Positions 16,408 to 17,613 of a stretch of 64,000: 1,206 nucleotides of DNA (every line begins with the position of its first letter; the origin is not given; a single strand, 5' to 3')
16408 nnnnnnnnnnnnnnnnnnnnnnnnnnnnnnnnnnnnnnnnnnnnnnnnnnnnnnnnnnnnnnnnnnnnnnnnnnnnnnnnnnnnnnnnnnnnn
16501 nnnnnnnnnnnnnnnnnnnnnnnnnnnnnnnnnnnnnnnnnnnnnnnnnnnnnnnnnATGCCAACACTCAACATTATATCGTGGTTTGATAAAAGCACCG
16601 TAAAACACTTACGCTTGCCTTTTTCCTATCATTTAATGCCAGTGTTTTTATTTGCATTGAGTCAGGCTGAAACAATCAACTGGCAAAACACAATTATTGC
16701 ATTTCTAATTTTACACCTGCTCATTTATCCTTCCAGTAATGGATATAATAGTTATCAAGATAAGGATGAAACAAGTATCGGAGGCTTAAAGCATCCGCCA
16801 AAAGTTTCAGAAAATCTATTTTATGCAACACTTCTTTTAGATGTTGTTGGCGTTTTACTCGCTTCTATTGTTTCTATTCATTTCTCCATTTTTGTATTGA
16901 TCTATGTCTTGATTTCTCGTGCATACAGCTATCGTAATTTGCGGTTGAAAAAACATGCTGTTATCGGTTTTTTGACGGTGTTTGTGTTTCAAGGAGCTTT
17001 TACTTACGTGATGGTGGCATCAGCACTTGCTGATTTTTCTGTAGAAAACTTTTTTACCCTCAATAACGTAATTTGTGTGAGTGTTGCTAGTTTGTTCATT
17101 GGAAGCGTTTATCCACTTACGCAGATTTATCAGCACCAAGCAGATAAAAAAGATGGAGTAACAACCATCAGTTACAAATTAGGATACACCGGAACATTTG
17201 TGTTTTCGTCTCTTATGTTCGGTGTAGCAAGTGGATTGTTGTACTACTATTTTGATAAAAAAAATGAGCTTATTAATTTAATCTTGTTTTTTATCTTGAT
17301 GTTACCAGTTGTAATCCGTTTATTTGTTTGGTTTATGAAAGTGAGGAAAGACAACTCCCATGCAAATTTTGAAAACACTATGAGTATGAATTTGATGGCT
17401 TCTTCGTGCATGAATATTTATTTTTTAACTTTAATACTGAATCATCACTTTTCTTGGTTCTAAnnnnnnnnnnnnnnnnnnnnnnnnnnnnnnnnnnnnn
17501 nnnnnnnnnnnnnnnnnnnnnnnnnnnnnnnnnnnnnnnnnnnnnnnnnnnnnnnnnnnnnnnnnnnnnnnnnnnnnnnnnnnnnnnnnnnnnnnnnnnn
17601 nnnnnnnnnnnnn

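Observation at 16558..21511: UbiA prenyltransferase - type III PKS - methyltransferase - flavoprotein - SDR operon: an srs/agq-like phenolic-lipid cluster in a Bacteroidota genome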

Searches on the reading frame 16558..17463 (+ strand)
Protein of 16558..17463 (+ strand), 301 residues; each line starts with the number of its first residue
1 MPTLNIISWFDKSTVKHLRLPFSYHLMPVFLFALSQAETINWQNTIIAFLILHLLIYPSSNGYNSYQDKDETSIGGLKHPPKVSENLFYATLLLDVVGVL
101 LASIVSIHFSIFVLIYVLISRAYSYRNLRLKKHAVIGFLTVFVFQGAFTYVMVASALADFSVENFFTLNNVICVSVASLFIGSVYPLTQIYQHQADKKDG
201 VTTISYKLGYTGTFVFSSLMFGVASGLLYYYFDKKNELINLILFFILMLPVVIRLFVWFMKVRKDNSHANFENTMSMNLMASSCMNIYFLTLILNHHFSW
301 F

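Call 3: search_protein_families(library=pfam, proteins=[window:16558-17463:+], max_evalue=0.01)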
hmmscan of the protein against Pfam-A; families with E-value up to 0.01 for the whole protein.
window:16558-17463:+ (301 aa): 2 families
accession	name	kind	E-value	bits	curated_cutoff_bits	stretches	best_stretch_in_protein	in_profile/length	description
PF01040.23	UbiA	-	3.2e-14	53.3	34.2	1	30-269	6-239/250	UbiA prenyltransferase family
PF00440.29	TetR_N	-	0.0077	16.4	24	0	222-240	27-45/47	Bacterial regulatory proteins, tetR family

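Call 4: search_protein_families(library=ncbifam, proteins=[window:16558-17463:+], max_evalue=0.01)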
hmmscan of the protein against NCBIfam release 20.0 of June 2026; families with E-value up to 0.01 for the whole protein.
window:16558-17463:+ (301 aa): 5 families
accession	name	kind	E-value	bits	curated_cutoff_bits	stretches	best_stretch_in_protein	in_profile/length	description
NF009608.0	PRK13105.1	equivalog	2.4e-07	30.2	217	1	82-291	87-287/291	prenyltransferase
NF010119.0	PRK13595.1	equivalog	1.4e-06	28.1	248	1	52-249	59-249/292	prenyltransferase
TIGR01476.1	chlor_syn_BchG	subfamily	8.1e-06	25.5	212.3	1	59-274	53-266/283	(bacterio)chlorophyll synthase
NF005742.0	PRK07566.1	equivalog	6.4e-05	22.2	313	1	64-281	86-300/315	chlorophyll synthase ChlG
NF009516.0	PRK12875.1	equivalog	7e-05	22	205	1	90-239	106-245/292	prenyltransferase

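Call 24: search_dna_similar(query=window:16558-17463:+, collection=plasmids, mode=protein, max_rows=30, max_evalue=0.001)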
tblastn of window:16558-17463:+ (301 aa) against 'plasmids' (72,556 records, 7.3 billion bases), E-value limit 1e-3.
No match.

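Call 50: search_solved_structures(query=A2, max_evalue=1, show_alignments=2)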
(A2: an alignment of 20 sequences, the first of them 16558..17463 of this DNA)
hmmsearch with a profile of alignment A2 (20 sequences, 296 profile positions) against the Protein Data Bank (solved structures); distinct sequences matched with E-value up to 1: 1.
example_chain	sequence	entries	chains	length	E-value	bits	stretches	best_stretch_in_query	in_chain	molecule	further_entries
4od4_A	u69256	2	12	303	0.0021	20.5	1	116-261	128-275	4-hydroxybenzoate octaprenyltransferase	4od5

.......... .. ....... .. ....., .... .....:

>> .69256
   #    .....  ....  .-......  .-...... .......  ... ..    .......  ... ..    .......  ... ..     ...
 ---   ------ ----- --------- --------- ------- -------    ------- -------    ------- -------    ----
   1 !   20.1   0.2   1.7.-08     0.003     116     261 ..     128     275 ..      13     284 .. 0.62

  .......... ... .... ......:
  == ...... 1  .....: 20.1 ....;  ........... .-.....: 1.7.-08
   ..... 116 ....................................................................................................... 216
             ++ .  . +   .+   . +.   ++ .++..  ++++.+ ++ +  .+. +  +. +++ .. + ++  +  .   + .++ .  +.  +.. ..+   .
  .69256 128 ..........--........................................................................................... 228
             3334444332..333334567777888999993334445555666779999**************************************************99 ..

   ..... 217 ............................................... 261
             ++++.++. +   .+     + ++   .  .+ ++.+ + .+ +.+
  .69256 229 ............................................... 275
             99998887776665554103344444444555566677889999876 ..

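Call 58: find_homologous_proteins(query=window:16558-17463:+, max_evalue=0.00001)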
Query window:16558-17463:+ (301 aa): 6414 proteins with E <= 0.00001 among 8000 candidates; the best 120 are listed.
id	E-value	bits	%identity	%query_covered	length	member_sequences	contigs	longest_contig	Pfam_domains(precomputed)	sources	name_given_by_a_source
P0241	4.7e-192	655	100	100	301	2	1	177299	PF01040.24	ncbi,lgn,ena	-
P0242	1.4e-173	594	88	100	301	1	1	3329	PF01040.24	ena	-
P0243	7.9e-167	572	86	100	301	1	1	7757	PF01040.24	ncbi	ncbi:hypothetical protein BH10BAC1_BH10BAC1_04150 [soil metagenome]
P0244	8.7e-163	559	83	100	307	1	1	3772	PF01040.24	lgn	-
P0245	2.8e-159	547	81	100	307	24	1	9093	PF01040.24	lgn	-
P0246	7.5e-159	546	82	100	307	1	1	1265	PF01040.24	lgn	-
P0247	3.3e-157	540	80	100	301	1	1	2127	PF01040.24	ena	-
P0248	9.4e-157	539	81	100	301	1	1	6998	PF01040.24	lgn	-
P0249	2.8e-156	537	80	100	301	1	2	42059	PF01040.24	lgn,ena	-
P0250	2.8e-156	537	80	100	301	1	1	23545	PF01040.24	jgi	-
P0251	2.9e-156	537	80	100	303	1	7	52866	PF01040.24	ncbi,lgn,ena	-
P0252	4.3e-156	537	80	100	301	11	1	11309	PF01040.24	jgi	jgi:1,4-dihydroxy-2-naphthoate polyprenyltransferase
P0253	1.0e-155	535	80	100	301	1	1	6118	PF01040.24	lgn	-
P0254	1.5e-155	535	80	100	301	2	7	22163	PF01040.24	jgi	-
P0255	3.6e-155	534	81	100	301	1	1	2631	PF01040.24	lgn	-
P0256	7.5e-155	532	80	100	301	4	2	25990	PF01040.24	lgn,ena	-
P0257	1.0e-154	532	80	100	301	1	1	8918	PF01040.24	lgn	-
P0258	1.2e-154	532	79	100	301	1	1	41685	PF01040.24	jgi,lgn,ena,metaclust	metaclust:\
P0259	1.2e-154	532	79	100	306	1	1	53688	PF01040.24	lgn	-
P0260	1.5e-154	531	79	100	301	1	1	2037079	PF01040.24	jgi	jgi:1,4-dihydroxy-2-naphthoate octaprenyltransferase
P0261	2.2e-154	531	79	100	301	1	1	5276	PF01040.24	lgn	-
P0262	3.5e-154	530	79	100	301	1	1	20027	PF01040.24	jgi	jgi:1,4-dihydroxy-2-naphthoate octaprenyltransferase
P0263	6.4e-154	529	78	100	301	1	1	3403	PF01040.24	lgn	-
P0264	9.7e-154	529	78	100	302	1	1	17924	PF01040.24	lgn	-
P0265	1.0e-153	529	78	100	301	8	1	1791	PF01040.24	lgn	-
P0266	1.5e-153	528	79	100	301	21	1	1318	PF01040.24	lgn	-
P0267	1.8e-153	528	79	100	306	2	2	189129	PF01040.24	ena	-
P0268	4.3e-152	523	78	100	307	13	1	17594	PF01040.24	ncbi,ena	-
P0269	4.9e-152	523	78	100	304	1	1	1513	PF01040.24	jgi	jgi:1,4-dihydroxy-2-naphthoate polyprenyltransferase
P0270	6.2e-152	523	77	100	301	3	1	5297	PF01040.24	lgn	-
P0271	6.3e-152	523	78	100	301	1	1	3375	PF01040.24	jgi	jgi:4-hydroxybenzoate polyprenyltransferase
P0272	7.8e-152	523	78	100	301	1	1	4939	PF01040.24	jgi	-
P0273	3.9e-151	520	77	100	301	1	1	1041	PF01040.24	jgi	-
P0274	7.3e-151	519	77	100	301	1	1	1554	PF01040.24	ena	-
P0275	7.8e-151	519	75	100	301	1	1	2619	PF01040.24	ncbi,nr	ncbi:MAG: UbiA prenyltransferase family protein [Bacteroidetes bacterium]|nr:UbiA prenyltransferase 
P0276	9.6e-151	519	77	100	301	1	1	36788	PF01040.24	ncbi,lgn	-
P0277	3.3e-150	517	75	100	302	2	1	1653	PF01040.24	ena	-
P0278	5.0e-150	517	77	100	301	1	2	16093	PF01040.24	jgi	jgi:1,4-dihydroxy-2-naphthoate polyprenyltransferase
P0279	5.6e-150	516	79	100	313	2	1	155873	PF01040.24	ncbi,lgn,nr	ncbi:MAG: Prenyltransferase [Bacteroidetes bacterium]|nr:Prenyltransferase [Bacteroidota bacterium]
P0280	1.1e-149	516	75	100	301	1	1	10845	PF01040.24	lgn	-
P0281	2.0e-149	515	79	100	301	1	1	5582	PF01040.24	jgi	jgi:1,4-dihydroxy-2-naphthoate octaprenyltransferase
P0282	3.8e-149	514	75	100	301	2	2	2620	PF01040.24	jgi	jgi:1,4-dihydroxy-2-naphthoate polyprenyltransferase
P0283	4.4e-149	514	77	100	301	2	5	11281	PF01040.24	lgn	-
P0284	9.1e-149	513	77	100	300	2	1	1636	PF01040.24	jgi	-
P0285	1.0e-148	512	78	100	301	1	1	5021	PF01040.24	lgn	-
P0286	1.7e-148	512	77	100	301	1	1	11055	PF01040.24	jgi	jgi:1,4-dihydroxy-2-naphthoate octaprenyltransferase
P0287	1.8e-148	512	77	100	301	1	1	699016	PF01040.24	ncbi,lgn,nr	ncbi:MAG: Prenyltransferase [Bacteroidetes bacterium]|nr:Prenyltransferase [Bacteroidota bacterium]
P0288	2.9e-148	511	75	100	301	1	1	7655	PF01040.24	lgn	-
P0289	5.2e-148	510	77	100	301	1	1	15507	PF01040.24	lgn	-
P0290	9.8e-148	509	74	100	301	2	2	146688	PF01040.24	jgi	jgi:1,4-dihydroxy-2-naphthoate octaprenyltransferase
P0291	1.0e-147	509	76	100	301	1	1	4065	PF01040.24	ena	-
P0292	2.2e-147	508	76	100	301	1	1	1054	PF01040.24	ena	-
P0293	3.2e-147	507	78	100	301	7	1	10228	PF01040.24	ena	-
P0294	3.8e-147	507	75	100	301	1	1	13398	PF01040.24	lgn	-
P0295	1.2e-146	506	74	100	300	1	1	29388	PF01040.24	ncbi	ncbi:MAG: UbiA family prenyltransferase [Bacteroidota bacterium]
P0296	1.3e-146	505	76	100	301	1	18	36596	PF01040.24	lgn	-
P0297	1.9e-146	505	75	100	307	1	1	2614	PF01040.24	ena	-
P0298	2.1e-146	505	77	100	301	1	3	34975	PF01040.24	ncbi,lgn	-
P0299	4.5e-146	504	76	100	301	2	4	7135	PF01040.24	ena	-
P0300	6.4e-146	503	75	100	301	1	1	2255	PF01040.24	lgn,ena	-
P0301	8.3e-146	503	74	100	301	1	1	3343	PF01040.24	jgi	jgi:1,4-dihydroxy-2-naphthoate polyprenyltransferase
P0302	1.0e-145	502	76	100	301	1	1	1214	PF01040.24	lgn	-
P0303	1.3e-145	502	76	99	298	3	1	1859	PF01040.24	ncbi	-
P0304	1.6e-145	502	75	100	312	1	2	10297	PF01040.24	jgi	jgi:1,4-dihydroxy-2-naphthoate octaprenyltransferase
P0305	3.3e-145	501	76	100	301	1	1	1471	PF01040.24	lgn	-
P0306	3.7e-145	501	75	100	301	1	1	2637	PF01040.24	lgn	-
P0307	4.1e-145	501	77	100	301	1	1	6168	PF01040.24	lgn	-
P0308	5.6e-145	500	75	100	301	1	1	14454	PF01040.24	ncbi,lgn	-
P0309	5.9e-145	500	74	100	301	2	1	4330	PF01040.24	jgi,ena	-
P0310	6.4e-145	500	75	100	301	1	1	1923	PF01040.24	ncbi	-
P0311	1.7e-144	498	75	100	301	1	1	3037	PF01040.24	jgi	jgi:1,4-dihydroxy-2-naphthoate octaprenyltransferase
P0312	2.3e-144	498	76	100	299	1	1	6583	PF01040.24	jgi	jgi:1,4-dihydroxy-2-naphthoate polyprenyltransferase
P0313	2.5e-144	498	75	100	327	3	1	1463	PF01040.24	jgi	jgi:1,4-dihydroxy-2-naphthoate polyprenyltransferase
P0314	2.9e-144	498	76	100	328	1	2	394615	PF01040.24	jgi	jgi:1,4-dihydroxy-2-naphthoate octaprenyltransferase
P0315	3.8e-144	497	73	100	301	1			PF01040.24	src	-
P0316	7.8e-144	496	75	100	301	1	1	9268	PF01040.24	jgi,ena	-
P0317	2.2e-143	495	74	100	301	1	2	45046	PF01040.24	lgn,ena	-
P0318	3.0e-143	494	75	100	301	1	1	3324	PF01040.24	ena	-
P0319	3.6e-143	494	73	100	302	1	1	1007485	PF01040.24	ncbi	-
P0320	4.0e-143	494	74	100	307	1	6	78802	PF01040.24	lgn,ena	-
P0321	9.2e-143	493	73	98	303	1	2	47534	PF01040.24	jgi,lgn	jgi:1,4-dihydroxy-2-naphthoate octaprenyltransferase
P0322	1.0e-142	493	72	100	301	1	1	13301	PF01040.24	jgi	jgi:1,4-dihydroxy-2-naphthoate octaprenyltransferase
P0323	1.2e-142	492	73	100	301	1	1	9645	PF01040.24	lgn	-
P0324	1.3e-142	492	73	100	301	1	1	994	PF01040.24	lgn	-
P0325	1.5e-142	492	75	100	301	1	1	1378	PF01040.24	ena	-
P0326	2.0e-142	492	72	98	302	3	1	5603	PF01040.24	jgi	-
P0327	2.1e-142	492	73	100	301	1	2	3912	PF01040.24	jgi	jgi:1,4-dihydroxy-2-naphthoate octaprenyltransferase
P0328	2.5e-142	491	72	100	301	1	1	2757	PF01040.24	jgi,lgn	-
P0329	2.8e-142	491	74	98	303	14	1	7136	PF01040.24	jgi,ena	-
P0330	3.0e-142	491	74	98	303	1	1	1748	PF01040.24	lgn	-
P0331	3.1e-142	491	73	100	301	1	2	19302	PF01040.24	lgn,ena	-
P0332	3.3e-142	491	72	100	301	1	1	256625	PF01040.24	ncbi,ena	-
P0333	3.6e-142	491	74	100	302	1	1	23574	PF01040.24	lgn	-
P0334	4.6e-142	491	73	100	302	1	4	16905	PF01040.24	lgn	-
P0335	5.2e-142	490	72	100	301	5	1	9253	PF01040.24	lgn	-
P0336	5.4e-142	490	73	100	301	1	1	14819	PF01040.24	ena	-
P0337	5.8e-142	490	70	100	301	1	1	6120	PF01040.24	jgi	jgi:1,4-dihydroxy-2-naphthoate octaprenyltransferase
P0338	1.7e-141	489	74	98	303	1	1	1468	PF01040.24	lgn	-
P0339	1.8e-141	489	70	100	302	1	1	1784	PF01040.24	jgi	-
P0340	1.8e-141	489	70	100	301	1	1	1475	PF01040.24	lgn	-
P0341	1.9e-141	488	73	98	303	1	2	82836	PF01040.24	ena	-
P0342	2.0e-141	488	72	100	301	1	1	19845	PF01040.24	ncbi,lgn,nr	ncbi:MAG: UbiA family prenyltransferase [Bacteroidota bacterium]|nr:UbiA family prenyltransferase [B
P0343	2.2e-141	488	71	98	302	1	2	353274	PF01040.24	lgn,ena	-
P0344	3.0e-141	488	71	100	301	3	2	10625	PF01040.24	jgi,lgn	jgi:1,4-dihydroxy-2-naphthoate octaprenyltransferase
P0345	3.2e-141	488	72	98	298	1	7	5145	PF01040.24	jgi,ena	-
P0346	3.6e-141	488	72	100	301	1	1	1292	PF01040.24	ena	-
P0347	4.3e-141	487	71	100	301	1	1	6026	PF01040.24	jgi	jgi:1,4-dihydroxy-2-naphthoate octaprenyltransferase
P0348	4.5e-141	487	73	100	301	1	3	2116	PF01040.24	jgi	jgi:1,4-dihydroxy-2-naphthoate polyprenyltransferase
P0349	4.8e-141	487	73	99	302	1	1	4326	PF01040.24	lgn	-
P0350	5.7e-141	487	73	100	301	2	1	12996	PF01040.24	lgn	-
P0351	6.1e-141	487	70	100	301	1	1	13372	PF01040.24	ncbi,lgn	-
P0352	6.8e-141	487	73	100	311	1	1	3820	PF01040.24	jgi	jgi:1,4-dihydroxy-2-naphthoate polyprenyltransferase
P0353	6.8e-141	487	70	99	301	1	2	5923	PF01040.24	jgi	-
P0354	8.1e-141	486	72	100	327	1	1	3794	PF01040.24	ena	-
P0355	8.1e-141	486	71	98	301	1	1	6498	PF01040.24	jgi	jgi:1,4-dihydroxy-2-naphthoate polyprenyltransferase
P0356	1.1e-140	486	72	98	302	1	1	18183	PF01040.24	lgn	-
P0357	1.3e-140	486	71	100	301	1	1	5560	PF01040.24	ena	-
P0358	1.6e-140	485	71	98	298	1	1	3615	PF01040.24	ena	-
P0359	1.7e-140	485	73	98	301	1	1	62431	PF01040.24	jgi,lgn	jgi:1,4-dihydroxy-2-naphthoate octaprenyltransferase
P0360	2.4e-140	485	70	98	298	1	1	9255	PF01040.24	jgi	-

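Call 60: list_cluster_members(proteins=[P0241, P0121])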
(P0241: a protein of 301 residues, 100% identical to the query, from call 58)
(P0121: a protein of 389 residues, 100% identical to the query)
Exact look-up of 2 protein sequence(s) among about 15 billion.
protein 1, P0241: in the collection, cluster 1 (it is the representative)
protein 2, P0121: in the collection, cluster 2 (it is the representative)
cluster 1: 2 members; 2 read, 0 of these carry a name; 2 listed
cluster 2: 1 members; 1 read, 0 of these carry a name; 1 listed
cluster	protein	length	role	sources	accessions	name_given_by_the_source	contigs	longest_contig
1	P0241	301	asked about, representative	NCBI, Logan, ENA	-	-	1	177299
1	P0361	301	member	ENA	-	-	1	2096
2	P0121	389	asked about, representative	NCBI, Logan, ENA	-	-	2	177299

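Call 78: predict_structure(alignment_id=A5)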
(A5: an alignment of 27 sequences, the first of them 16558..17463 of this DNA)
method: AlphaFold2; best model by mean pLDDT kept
length: 301 residues; sequences in the alignment: 27
mean_pLDDT: 82.3   pTM: 0.81
mean pLDDT of the five models: 82.3, 81.7, 77.5, 77.0, 76.0
residues with pLDDT >= 90: 118; 70-90: 129; 50-70: 50; < 50: 4
segments of 3 or more residues with pLDDT < 50: 1-4
pLDDT, mean of each block of 10 residues (from residue 1): 52 72 73 89 93 89 79 61 84 93 94 89 67 64 76 88 80 90 82 73 80 91 94 91 93 93 89 83 91 80 58
secondary structure, 60 per line:
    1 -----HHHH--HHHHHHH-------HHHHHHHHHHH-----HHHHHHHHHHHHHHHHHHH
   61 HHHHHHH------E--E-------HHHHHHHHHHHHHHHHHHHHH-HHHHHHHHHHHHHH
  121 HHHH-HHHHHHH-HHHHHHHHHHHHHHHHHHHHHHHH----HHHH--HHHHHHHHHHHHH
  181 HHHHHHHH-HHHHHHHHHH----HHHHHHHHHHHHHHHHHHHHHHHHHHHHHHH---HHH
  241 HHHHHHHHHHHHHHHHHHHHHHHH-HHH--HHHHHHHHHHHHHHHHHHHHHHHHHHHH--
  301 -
elements in order: H6-9 H12-18 H26-36 H42-67 H85-105 H107-124 H126-132 H134-157 H162-165 H168-188 H190-199 H204-234 H238-264 H271-298

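Call 80: fold_search(model_id=the predicted structure, library=pdb)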
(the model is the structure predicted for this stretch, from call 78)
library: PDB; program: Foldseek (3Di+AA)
matches with E <= 10: 743; with E <= 0.001: 16
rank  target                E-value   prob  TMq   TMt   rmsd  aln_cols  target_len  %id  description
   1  7bpu_A                1.4e-06  1.00  0.60  0.64   5.7       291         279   18  Structural and mechanistic insights into the biosynthesis of Digeranylgeranylglyceryl phosphate synthase in membranes (released 2021-04-14)
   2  6m31_A                6.9e-06  1.00  0.60  0.63   5.8       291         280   18  Structural and Functional Insights into an Archaeal Lipid Synthase (released 2021-02-03)
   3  4tq3_B                5.4e-05  1.00  0.64  0.67   5.2       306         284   13  Structure of a UbiA homolog from Archaeoglobus fulgidus bound to GPP and Mg2+ (released 2014-07-16)
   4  4tq6_B                5.4e-05  1.00  0.61  0.68   5.3       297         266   13  Structure of a UbiA homolog from Archaeoglobus fulgidus bound to Cd2+ (released 2014-07-16)
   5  4tq5                  6.7e-05  1.00  0.61  0.66   5.7       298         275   14  Structure of a UbiA homolog from Archaeoglobus fulgidus (released 2014-07-16)
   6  8djk_B                7.0e-05  1.00  0.59  0.62   5.4       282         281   12  HMGCR-UBIAD1 Complex State 2 (released 2022-08-03)
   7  4tq3_A                9.1e-05  1.00  0.66  0.69   5.0       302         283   14  Structure of a UbiA homolog from Archaeoglobus fulgidus bound to GPP and Mg2+ (released 2014-07-16)
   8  4tq4_B                1.1e-04  1.00  0.63  0.65   5.3       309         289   14  Structure of a UbiA homolog from Archaeoglobus fulgidus bound to DMAPP and Mg2+ (released 2014-07-16)
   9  4tq4_C                1.1e-04  1.00  0.65  0.68   5.1       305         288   13  Structure of a UbiA homolog from Archaeoglobus fulgidus bound to DMAPP and Mg2+ (released 2014-07-16)
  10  4tq4_A                1.2e-04  1.00  0.65  0.68   5.2       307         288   14  Structure of a UbiA homolog from Archaeoglobus fulgidus bound to DMAPP and Mg2+ (released 2014-07-16)
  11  4od4_A                1.3e-04  1.00  0.62  0.66   4.8       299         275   13  Apo structure of a UbiA homolog from Aeropyrum pernix K1 (released 2014-03-19)
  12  4tq4_D                1.7e-04  1.00  0.64  0.66   5.5       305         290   14  Structure of a UbiA homolog from Archaeoglobus fulgidus bound to DMAPP and Mg2+ (released 2014-07-16)
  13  4tq6_A                2.5e-04  1.00  0.64  0.71   5.3       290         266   13  Structure of a UbiA homolog from Archaeoglobus fulgidus bound to Cd2+ (released 2014-07-16)
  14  8j8k_A                6.6e-04  1.00  0.58  0.61   5.9       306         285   10  Membrane bound PRTase, C3 symmetry, acceptor bound (released 2024-02-07)
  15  8j8j_A                7.6e-04  1.00  0.59  0.61   6.1       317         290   14  Membrane bound PRTase, C3 symmetry, donor bound (released 2024-02-07)
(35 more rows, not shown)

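Call 81: search_protein_representatives(alignment_id=A5)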
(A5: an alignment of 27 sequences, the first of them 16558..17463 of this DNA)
Query: 27 sequences, 301 profile positions. Proteins with E-value up to 0.001 (for the whole library): 792; up to 1e-10: 584; up to 1e-30: 267. The best 150 are listed.
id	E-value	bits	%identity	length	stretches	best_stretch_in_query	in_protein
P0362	1.3e-127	441.5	-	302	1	2-297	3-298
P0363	8.6e-100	350.1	-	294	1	9-295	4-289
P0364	9.1e-97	340.2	-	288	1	10-298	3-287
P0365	2.9e-94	332.0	-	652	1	13-298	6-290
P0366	1.2e-87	310.2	-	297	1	8-293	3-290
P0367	8.6e-87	307.5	-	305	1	4-296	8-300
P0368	2.2e-86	306.1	-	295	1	9-293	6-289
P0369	3.3e-86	305.5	-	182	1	1-175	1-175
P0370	4.7e-85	301.7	-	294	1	12-299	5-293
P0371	4.0e-84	298.7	-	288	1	11-295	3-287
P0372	2.1e-81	289.8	-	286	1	9-295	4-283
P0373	1.2e-80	287.3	-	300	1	14-296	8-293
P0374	3.2e-79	282.6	-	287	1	16-295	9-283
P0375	8.1e-79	281.3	-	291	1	12-295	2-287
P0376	1.9e-78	280.1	-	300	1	6-295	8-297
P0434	3.2e-64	233.4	-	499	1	11-290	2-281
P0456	4.5e-61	223.0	-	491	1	12-292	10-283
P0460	5.4e-60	219.4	-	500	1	11-296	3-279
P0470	1.4e-58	214.8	-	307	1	15-294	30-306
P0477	3.6e-57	210.2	-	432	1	9-295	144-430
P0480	5.3e-57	209.6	-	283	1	9-294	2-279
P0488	3.3e-55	203.8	-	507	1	13-294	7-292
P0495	7.6e-54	199.3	-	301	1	16-293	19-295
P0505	6.8e-52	192.9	-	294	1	13-294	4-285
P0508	3.1e-51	190.7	-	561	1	11-289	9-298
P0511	5.8e-51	189.8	-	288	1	11-295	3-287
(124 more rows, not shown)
